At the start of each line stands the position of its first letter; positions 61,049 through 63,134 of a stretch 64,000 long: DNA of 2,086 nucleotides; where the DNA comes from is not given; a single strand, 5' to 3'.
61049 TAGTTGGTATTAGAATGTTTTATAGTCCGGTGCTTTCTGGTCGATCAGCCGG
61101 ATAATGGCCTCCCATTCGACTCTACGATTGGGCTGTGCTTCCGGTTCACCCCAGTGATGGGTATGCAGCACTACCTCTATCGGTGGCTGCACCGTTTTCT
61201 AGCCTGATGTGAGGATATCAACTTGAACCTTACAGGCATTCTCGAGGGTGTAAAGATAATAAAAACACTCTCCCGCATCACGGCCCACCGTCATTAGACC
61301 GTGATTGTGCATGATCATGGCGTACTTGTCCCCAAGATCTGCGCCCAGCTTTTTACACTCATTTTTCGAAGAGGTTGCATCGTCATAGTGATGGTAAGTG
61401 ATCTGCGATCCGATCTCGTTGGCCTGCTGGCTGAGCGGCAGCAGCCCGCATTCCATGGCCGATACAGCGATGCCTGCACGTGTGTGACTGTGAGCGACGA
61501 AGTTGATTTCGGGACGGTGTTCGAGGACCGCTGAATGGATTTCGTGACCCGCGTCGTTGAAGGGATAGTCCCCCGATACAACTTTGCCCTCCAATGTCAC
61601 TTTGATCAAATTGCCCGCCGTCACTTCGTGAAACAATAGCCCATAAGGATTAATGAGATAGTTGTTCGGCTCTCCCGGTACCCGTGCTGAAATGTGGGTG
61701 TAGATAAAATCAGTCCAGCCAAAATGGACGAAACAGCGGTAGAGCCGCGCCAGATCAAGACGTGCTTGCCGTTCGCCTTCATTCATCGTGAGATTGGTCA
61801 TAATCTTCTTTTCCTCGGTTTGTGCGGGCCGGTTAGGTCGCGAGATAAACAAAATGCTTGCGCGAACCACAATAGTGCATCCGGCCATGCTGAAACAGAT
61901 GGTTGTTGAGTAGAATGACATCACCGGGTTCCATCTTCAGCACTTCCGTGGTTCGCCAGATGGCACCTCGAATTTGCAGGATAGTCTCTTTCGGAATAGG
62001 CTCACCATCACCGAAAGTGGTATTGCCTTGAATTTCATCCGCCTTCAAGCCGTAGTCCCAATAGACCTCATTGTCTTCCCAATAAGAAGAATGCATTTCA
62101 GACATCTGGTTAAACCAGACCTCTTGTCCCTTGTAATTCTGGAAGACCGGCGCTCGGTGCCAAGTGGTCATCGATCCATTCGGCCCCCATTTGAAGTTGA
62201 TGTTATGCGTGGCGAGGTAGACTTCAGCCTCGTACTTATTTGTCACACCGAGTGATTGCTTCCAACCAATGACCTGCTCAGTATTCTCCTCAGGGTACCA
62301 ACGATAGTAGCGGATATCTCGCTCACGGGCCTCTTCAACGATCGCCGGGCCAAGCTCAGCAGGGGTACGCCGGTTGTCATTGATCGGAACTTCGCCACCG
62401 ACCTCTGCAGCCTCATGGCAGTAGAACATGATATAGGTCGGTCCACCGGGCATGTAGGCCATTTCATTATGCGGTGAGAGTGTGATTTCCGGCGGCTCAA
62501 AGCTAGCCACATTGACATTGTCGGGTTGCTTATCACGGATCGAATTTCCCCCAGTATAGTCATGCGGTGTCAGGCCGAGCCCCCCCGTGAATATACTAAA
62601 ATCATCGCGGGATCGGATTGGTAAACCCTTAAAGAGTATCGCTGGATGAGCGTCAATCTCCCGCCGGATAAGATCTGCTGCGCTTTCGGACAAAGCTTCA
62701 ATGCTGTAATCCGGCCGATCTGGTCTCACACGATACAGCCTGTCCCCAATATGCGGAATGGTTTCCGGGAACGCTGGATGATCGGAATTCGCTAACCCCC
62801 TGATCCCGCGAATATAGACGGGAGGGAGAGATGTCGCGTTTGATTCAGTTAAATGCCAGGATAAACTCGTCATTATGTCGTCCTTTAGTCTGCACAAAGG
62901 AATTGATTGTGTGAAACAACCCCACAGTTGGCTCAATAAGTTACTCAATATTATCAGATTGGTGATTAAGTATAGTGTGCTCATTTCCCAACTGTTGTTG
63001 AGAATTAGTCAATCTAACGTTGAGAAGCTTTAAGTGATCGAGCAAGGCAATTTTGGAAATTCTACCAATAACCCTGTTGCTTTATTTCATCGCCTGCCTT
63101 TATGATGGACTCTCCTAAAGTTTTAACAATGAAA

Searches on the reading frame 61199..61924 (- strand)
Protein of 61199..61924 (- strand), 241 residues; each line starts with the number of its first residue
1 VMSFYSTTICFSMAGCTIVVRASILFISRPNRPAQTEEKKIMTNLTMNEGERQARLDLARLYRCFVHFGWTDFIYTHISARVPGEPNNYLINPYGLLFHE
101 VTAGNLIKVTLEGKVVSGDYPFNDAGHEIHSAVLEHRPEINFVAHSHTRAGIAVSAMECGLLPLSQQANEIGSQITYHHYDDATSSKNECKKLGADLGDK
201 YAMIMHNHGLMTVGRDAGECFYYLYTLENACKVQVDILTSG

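Call 55: search_protein_families(library=pfam, proteins=[window:61199-61924:-], max_evalue=0.0001)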
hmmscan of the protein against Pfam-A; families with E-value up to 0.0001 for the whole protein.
window:61199-61924:- (241 aa): 1 family
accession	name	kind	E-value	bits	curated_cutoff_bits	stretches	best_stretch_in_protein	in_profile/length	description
PF00596.27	Aldolase_II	-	7.8e-44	150.2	22.2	1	57-235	2-183/183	Class II Aldolase and Adducin N-terminal domain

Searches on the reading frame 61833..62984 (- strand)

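Call 55: search_protein_families(library=pfam, proteins=[window:61833-62984:-], max_evalue=0.0001)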
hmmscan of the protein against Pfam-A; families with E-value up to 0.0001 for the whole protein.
window:61833-62984:- (383 aa): 1 family
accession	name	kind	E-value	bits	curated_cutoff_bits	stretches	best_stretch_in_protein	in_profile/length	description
PF02668.22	TauD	-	1.5e-23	84.5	27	1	96-378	20-263/267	Taurine catabolism dioxygenase TauD, TfdA family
